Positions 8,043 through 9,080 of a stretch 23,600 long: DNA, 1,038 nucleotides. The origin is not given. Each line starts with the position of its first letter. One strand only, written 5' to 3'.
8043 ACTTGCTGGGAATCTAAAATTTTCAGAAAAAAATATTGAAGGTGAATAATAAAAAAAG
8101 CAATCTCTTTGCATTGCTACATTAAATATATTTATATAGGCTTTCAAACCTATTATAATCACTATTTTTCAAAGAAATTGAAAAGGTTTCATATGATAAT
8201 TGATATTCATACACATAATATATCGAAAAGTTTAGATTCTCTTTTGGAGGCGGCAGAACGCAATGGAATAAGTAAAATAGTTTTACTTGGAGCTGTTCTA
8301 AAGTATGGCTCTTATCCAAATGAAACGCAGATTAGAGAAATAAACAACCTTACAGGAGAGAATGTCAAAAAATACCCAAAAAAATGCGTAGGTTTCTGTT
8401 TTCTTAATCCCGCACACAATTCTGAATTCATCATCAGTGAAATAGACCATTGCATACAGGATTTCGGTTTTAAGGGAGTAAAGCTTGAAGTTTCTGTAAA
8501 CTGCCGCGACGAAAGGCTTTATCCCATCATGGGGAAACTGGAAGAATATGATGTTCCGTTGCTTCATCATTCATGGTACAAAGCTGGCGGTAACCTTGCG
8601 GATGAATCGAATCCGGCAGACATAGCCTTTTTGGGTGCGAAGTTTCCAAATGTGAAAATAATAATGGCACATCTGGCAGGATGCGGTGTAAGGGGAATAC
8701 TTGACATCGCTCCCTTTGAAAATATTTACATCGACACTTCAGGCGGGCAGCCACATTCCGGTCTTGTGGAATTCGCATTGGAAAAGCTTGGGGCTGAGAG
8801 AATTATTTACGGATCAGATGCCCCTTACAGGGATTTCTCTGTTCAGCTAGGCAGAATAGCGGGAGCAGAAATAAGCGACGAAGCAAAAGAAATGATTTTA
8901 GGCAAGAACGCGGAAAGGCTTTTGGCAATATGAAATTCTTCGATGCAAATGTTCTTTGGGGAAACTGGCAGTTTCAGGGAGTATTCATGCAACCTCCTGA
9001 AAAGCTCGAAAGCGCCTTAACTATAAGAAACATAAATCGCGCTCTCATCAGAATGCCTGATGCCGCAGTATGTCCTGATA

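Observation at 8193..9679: Active amidohydrolase-2 translationally coupled to a catalytically degenerate paralog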

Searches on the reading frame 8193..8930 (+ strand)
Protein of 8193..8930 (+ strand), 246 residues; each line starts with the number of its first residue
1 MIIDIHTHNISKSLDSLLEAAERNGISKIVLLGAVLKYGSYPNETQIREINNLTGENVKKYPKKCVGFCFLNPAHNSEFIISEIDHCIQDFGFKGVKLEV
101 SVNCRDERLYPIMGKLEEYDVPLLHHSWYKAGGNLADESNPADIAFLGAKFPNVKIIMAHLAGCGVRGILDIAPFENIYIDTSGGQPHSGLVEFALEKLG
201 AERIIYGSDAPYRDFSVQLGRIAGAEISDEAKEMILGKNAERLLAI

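Call 3: search_protein_families(library=pfam, proteins=[window:8193-8930:+], max_evalue=1)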
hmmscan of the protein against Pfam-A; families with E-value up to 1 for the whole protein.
window:8193-8930:+ (246 aa): 2 families
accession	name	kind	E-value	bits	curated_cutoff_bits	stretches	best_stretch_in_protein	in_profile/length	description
PF04909.20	Amidohydro_2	-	3.1e-27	96.5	26.4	1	47-244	62-287/289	Amidohydrolase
PF01026.27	TatD_DNase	-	0.14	12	27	0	3-87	1-80/253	TatD related DNase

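Call 7: search_protein_families(library=ncbifam, proteins=[window:8193-8930:+], max_evalue=0.1)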
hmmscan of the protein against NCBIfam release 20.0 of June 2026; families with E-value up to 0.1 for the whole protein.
window:8193-8930:+ (246 aa): 0 families

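Call 14: find_homologous_proteins(query=window:8193-8930:+, max_evalue=0.001)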
Query window:8193-8930:+ (246 aa): 354 proteins with E <= 0.001 among 1659 candidates; the best 120 are listed.
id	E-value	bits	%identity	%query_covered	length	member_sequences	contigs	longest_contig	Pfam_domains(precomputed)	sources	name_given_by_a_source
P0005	8.7e-162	554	100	100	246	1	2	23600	PF04909.21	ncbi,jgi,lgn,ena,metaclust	metaclust:\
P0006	6.5e-111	388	71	100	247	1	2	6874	PF04909.21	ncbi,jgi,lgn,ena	ncbi:MAG: amidohydrolase family protein [Victivallales bacterium]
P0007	5.6e-108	378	67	100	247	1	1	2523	PF04909.21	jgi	jgi:predicted TIM-barrel fold metal-dependent hydrolase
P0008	1.7e-97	344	62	99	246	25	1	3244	PF04909.21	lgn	-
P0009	2.9e-97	343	62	100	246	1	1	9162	PF04909.21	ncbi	-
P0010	4.7e-96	339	63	99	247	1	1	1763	PF04909.21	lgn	-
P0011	6.9e-95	335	60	100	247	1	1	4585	PF04909.21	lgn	-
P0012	1.2e-93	331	59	100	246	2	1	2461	PF04909.21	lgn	-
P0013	1.0e-92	328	59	100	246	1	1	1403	PF04909.21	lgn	-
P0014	1.6e-91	324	59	100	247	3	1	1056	PF04909.21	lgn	-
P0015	1.5e-90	321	58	99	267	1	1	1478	PF04909.21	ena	-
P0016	2.8e-89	317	58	99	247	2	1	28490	PF04909.21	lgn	-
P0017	5.0e-88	313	59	99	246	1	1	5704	PF04909.21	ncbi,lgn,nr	ncbi:MAG: amidohydrolase family protein [Victivallales bacterium]|nr:amidohydrolase family protein [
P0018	6.3e-87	309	57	100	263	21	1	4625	PF04909.21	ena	-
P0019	1.2e-86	308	57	100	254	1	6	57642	PF04909.21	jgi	-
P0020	2.2e-86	307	56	100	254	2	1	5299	PF04909.21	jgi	-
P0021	2.9e-86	307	56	99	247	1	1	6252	PF04909.21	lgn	-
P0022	9.3e-86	305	57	100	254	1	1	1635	PF04909.21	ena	-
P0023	8.1e-85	302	56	100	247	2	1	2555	PF04909.21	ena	-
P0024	5.8e-83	296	56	100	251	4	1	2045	PF04909.21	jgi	jgi:predicted TIM-barrel fold metal-dependent hydrolase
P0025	4.8e-82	293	57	100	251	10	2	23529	PF04909.21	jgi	jgi:predicted TIM-barrel fold metal-dependent hydrolase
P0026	1.1e-80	289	53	100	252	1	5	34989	PF04909.21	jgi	-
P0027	1.6e-80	288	54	100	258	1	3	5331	PF04909.21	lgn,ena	-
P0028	2.2e-80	288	54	100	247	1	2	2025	PF04909.21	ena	-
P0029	2.2e-79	284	56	100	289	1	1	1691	PF04909.21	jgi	jgi:uncharacterized protein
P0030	4.3e-79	283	56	99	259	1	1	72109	PF04909.21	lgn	-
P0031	5.2e-78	280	53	100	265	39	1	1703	PF04909.21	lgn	-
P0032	1.1e-77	279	53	100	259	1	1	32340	PF04909.21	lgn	-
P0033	1.7e-77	278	51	100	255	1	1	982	PF04909.21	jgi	-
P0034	3.6e-77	277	53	100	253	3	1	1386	PF04909.21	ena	-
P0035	4.2e-77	277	53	99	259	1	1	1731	PF04909.21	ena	-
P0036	6.1e-77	276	52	99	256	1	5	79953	PF04909.21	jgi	-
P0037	1.4e-76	275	54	100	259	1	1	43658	PF04909.21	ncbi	ncbi:amidohydrolase family protein [Planctomycetota bacterium]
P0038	1.8e-76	275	52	100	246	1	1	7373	PF04909.21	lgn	-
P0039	2.9e-76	274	52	100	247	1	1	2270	PF04909.21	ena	-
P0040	3.2e-76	274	51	99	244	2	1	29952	PF04909.21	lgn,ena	-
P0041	4.3e-76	274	52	99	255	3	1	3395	PF04909.21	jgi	jgi:uncharacterized protein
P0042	4.7e-76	273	51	100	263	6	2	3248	PF04909.21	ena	-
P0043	6.2e-76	273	53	99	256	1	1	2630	PF04909.21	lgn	-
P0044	6.4e-76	273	52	99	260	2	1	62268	PF04909.21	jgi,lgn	jgi:hypothetical protein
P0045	6.5e-76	273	50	100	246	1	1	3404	PF04909.21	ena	-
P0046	6.6e-76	273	53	100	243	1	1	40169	PF04909.21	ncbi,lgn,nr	ncbi:MAG: amidohydrolase family protein [Kiritimatiellae bacterium]|nr:amidohydrolase family protein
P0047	8.1e-76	273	52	99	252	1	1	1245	PF04909.21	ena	-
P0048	8.8e-76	273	50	100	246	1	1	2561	PF04909.21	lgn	-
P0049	1.1e-75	272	50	100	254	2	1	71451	PF04909.21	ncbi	ncbi:amidohydrolase family protein [Planctomycetota bacterium]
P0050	1.8e-75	271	52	100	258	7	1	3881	PF04909.21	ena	-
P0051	1.9e-75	271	52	100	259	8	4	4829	PF04909.21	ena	-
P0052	2.4e-75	271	54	100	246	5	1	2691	PF04909.21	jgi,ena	-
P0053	2.5e-75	271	52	99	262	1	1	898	PF04909.21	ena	-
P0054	2.7e-75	271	51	99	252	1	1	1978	PF04909.21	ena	-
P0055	7.1e-75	270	53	100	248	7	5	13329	PF04909.21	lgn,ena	-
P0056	1.4e-74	269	54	96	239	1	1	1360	PF04909.21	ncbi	-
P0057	2.3e-74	268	51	100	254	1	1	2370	PF04909.21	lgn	-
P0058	4.5e-74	267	49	100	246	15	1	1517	PF04909.21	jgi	jgi:predicted TIM-barrel fold metal-dependent hydrolase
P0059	7.4e-74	266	51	99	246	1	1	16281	PF04909.21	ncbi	-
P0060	8.1e-74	266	51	99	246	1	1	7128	PF04909.21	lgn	-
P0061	1.8e-73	265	53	100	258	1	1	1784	PF04909.21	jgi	-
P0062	8.0e-73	263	49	100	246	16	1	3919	PF04909.21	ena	-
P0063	9.0e-73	263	51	100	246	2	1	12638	PF04909.21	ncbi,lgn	-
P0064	1.4e-72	262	53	99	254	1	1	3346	PF04909.21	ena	-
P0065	1.8e-72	262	50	99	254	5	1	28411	PF04909.21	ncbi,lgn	-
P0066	9.0e-72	259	49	100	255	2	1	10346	PF04909.21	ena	-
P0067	1.0e-71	259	47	100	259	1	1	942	PF04909.21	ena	-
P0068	1.3e-71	259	49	100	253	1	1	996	PF04909.21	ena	-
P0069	2.1e-71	258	49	99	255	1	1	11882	PF04909.21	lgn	-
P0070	2.5e-71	258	48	100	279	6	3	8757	PF04909.21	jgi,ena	-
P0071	3.0e-71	258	52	100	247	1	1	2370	PF04909.21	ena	-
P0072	9.9e-71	256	49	100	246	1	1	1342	PF04909.21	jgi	-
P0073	1.3e-70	256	48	100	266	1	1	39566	PF04909.21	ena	-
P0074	1.5e-70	255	50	99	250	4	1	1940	PF04909.21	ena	-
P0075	2.0e-70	255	45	99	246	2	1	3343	PF04909.21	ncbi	-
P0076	2.7e-70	255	50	99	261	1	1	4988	PF04909.21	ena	-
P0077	2.8e-70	255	53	99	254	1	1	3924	PF04909.21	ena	-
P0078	2.8e-70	255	47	100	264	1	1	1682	PF04909.21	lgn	-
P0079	7.7e-70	253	53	100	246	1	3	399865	PF04909.21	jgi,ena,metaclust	metaclust:\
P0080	8.2e-70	253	51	100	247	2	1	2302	PF04909.21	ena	-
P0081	8.6e-70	253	51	100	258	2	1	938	PF04909.21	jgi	-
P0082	9.2e-70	253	49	100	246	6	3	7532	PF04909.21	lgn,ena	-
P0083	9.9e-70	253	51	95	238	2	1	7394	PF04909.21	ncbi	ncbi:MAG: amidohydrolase family protein [Verrucomicrobiota bacterium]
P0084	2.7e-69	251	50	100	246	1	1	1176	PF04909.21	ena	-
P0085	3.3e-69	251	52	100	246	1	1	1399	PF04909.21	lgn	-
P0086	3.7e-69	251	50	100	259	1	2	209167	PF04909.21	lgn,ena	-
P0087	3.7e-69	251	50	100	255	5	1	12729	PF04909.21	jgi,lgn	-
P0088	3.8e-69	251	49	100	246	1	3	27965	PF04909.21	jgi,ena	-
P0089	8.9e-69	250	48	100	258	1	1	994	PF04909.21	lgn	-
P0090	1.0e-68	249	50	100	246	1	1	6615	PF04909.21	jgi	jgi:uncharacterized protein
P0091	1.1e-68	249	51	100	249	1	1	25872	PF04909.21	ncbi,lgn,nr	ncbi:MAG: amidohydrolase family protein [Verrucomicrobiae bacterium]|nr:amidohydrolase family protei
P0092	2.0e-68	248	50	100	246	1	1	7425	PF04909.21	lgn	-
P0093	2.3e-68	248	49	99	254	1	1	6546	PF04909.21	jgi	-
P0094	2.4e-68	248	48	100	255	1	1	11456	PF04909.21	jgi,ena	jgi:hypothetical protein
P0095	3.1e-68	248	49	93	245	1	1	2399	PF04909.21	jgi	jgi:uncharacterized protein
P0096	3.1e-68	248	49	100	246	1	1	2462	PF04909.21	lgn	-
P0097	3.1e-68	248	48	99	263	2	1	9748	PF04909.21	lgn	-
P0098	4.5e-68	247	47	100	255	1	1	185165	PF04909.21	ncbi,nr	ncbi:MAG: amidohydrolase family protein [Caldilineaceae bacterium]|nr:amidohydrolase family protein 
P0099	4.6e-68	247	57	77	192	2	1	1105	PF04909.21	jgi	-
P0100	4.8e-68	247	48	99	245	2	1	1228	PF04909.21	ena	-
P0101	5.5e-68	247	48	100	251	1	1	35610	PF04909.21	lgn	-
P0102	5.5e-68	247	49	99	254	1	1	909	PF04909.21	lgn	-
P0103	6.3e-68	247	50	100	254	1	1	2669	PF04909.21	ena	-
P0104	6.6e-68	247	48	100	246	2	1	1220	PF04909.21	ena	-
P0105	7.3e-68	247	51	95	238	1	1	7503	PF04909.21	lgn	-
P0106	8.4e-68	246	48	100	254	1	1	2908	PF04909.21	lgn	-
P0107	1.0e-67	246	47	99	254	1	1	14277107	PF04909.21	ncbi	ncbi:MAG: amidohydrolase family protein [Caldilineaceae bacterium]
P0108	1.9e-67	245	48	99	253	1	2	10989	PF04909.21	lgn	-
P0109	2.1e-67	245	47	100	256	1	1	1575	PF04909.21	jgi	jgi:hypothetical protein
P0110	2.2e-67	245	49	100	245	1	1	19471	PF04909.21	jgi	jgi:uncharacterized protein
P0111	2.6e-67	245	49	99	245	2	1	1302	PF04909.21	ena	-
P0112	2.6e-67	245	48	99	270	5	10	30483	PF04909.21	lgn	-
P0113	3.7e-67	244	49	99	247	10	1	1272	PF04909.21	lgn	-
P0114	5.4e-67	244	48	99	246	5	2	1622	PF04909.21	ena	-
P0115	1.0e-66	243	48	100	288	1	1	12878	PF04909.21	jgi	jgi:predicted TIM-barrel fold metal-dependent hydrolase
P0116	1.2e-66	243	48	100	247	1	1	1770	PF04909.21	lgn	-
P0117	4.1e-66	241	49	100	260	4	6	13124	PF04909.21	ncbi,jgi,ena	-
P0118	8.9e-66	240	48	99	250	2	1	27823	PF04909.21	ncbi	-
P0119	1.1e-65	239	47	100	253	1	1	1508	PF04909.21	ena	-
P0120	1.8e-65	239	47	100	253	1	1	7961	PF04909.21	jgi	jgi:uncharacterized protein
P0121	2.1e-65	239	48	100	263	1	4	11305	PF04909.21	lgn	-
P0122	3.4e-65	238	47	100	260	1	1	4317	PF04909.21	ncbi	-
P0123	3.7e-65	238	47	100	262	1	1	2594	PF04909.21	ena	-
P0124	3.8e-65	238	47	99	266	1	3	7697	PF04909.21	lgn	-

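Call 15: find_encoding_contigs(protein=P0037, flank=8000, max_places=2)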
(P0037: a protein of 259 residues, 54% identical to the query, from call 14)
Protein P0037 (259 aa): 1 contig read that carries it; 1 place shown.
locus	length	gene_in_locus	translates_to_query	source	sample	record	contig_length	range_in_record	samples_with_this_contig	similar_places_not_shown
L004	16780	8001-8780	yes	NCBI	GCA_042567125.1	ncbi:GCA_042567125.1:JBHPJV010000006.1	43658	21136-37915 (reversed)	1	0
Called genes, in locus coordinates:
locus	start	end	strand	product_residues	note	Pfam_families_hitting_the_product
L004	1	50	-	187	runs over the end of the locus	PF04542:Sigma70_r2, PF08281:Sigma70_r4_2, PF04545:Sigma70_r4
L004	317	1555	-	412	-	PF01041:DegT_DnrJ_EryC1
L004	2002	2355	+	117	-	PF07238:PilZ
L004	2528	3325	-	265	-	PF01261:AP_endonuc_2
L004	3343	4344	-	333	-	PF01408:GFO_IDH_MocA, PF02894:GFO_IDH_MocA_C, PF22725:GFO_IDH_MocA_C3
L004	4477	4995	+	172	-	PF12099:DUF3575 (weak)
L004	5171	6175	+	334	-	PF01208:URO-D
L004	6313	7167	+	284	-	PF01261:AP_endonuc_2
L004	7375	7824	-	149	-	PF03358:FMN_red (weak)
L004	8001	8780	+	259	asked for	PF04909:Amidohydro_2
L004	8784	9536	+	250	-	PF04909:Amidohydro_2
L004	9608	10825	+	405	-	PF00202:Aminotran_3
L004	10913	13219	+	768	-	-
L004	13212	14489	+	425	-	PF09861:Lar_N, PF21113:LarA_C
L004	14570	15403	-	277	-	PF01841:Transglut_core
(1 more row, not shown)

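Call 16: find_encoding_contigs(protein=P0046, flank=8000, max_places=2)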
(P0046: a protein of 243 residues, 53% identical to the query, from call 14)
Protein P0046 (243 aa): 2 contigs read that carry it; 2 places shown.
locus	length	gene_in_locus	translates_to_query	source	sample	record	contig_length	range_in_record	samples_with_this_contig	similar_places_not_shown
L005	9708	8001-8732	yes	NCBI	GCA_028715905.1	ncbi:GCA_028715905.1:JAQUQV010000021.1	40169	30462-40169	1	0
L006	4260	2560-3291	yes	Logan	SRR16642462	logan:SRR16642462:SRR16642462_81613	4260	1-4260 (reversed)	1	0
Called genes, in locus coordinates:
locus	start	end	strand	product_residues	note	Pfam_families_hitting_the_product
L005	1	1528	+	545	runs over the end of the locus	PF00342:PGI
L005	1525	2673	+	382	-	PF13377:Peripla_BP_3, PF12833:HTH_18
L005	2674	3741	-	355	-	PF00356:LacI (weak), PF13377:Peripla_BP_3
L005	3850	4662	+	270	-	PF04909:Amidohydro_2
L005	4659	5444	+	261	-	PF04909:Amidohydro_2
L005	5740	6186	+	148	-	-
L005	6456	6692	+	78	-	-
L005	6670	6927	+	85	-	-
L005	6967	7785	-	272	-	PF02311:AraC_binding, PF07883:Cupin_2 (weak), PF00165:HTH_AraC (faint), PF12833:HTH_18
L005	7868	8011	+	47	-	-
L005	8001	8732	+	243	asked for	PF04909:Amidohydro_2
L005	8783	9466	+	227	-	PF04909:Amidohydro_2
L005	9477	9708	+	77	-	?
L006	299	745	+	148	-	-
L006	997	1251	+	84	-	-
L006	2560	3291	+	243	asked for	PF04909:Amidohydro_2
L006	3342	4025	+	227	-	PF04909:Amidohydro_2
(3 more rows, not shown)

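Call 17: find_encoding_contigs(protein=P0098, flank=8000, max_places=2)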
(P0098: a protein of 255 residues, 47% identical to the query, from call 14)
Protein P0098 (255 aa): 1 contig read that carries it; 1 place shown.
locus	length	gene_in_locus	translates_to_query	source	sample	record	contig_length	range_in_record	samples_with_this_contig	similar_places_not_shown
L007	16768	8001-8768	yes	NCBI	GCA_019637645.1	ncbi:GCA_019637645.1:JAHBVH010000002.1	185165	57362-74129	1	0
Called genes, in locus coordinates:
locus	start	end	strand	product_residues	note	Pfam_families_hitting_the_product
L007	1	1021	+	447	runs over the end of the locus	PF13378:MR_MLE_C (weak)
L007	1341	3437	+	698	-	PF01738:DLH (weak), PF00326:Peptidase_S9 (weak)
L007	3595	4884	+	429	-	PF01547:SBP_bac_1, PF13416:SBP_bac_8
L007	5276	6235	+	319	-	PF00528:BPD_transp_1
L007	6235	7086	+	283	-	PF05721:PhyH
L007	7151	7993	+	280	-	PF00528:BPD_transp_1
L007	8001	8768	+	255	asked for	PF04909:Amidohydro_2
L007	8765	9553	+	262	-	-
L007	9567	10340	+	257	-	PF05721:PhyH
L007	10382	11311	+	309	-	PF00795:CN_hydrolase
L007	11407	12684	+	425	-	PF00202:Aminotran_3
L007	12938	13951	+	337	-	PF00389:2-Hacid_dh, PF02826:2-Hacid_dh_C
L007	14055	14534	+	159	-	PF02502:LacAB_rpiB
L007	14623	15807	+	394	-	PF22643:NagA_N (weak), PF01979:Amidohydro_1, PF07969:Amidohydro_3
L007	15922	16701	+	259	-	PF01182:Glucosamine_iso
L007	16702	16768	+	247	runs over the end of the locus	PF12746:GNAT_acetyltran (weak), PF08445:FR47 (weak)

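Call 18: search_solved_structures(query=window:8193-8930:+, max_evalue=0.01, show_alignments=2)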
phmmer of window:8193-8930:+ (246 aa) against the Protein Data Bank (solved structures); distinct sequences matched with E-value up to 0.01: 21.
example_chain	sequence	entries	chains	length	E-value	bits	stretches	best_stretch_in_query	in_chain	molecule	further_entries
4ign_A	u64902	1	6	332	2.7e-08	36.7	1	34-130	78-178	2-amino-3-carboxymuconate-6-semialdehyde decarboxylase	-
4igm_A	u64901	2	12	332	2.8e-08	36.7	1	34-129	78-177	2-amino-3-carboxymuconate-6-semialdehyde decarboxylase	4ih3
4ofc_A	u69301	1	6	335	2.9e-08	36.6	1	34-130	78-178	2-amino-3-carboxymuconate-6-semialdehyde decarboxylase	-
2wm1_A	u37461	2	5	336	2.9e-08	36.6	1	34-130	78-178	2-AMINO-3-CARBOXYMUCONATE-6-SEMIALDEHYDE DECARBOXYLASE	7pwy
7wkl_A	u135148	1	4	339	4.4e-08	36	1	168-244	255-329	Amidohydrolase 2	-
3s4t_A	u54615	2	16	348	5e-08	35.9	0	40-98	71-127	Amidohydrolase 2 | Gamma-resorcylate decarboxylase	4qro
3nur_A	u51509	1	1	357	5.3e-08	35.8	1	50-126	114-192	Amidohydrolase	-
7wmb_A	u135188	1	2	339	1.6e-07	34.2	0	168-244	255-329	Amidohydrolase 2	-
7wkm_A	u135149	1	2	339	1.6e-07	34.2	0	168-244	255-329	Amidohydrolase 2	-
7wjr_A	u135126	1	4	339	1.8e-07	34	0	168-244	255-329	2,3-dihydroxybenzoate decarboxylase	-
7a19_A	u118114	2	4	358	1.9e-07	33.9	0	168-244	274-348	Amidohydrolase 2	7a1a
3cjp_A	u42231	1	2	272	3.7e-07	33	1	53-245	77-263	Predicted amidohydrolase, dihydroorotase family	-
6m53_A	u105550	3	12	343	1.5e-06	31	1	176-244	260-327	2,3-dihydroxybenzoate decarboxylase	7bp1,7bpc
4inf_A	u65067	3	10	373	2e-06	30.6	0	49-127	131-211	METAL-DEPENDENT HYDROLASE | 5-Carboxyvanillate Decarboxylase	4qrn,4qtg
3irs_A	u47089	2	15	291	7.6e-06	28.7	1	59-245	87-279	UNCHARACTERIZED PROTEIN BB4693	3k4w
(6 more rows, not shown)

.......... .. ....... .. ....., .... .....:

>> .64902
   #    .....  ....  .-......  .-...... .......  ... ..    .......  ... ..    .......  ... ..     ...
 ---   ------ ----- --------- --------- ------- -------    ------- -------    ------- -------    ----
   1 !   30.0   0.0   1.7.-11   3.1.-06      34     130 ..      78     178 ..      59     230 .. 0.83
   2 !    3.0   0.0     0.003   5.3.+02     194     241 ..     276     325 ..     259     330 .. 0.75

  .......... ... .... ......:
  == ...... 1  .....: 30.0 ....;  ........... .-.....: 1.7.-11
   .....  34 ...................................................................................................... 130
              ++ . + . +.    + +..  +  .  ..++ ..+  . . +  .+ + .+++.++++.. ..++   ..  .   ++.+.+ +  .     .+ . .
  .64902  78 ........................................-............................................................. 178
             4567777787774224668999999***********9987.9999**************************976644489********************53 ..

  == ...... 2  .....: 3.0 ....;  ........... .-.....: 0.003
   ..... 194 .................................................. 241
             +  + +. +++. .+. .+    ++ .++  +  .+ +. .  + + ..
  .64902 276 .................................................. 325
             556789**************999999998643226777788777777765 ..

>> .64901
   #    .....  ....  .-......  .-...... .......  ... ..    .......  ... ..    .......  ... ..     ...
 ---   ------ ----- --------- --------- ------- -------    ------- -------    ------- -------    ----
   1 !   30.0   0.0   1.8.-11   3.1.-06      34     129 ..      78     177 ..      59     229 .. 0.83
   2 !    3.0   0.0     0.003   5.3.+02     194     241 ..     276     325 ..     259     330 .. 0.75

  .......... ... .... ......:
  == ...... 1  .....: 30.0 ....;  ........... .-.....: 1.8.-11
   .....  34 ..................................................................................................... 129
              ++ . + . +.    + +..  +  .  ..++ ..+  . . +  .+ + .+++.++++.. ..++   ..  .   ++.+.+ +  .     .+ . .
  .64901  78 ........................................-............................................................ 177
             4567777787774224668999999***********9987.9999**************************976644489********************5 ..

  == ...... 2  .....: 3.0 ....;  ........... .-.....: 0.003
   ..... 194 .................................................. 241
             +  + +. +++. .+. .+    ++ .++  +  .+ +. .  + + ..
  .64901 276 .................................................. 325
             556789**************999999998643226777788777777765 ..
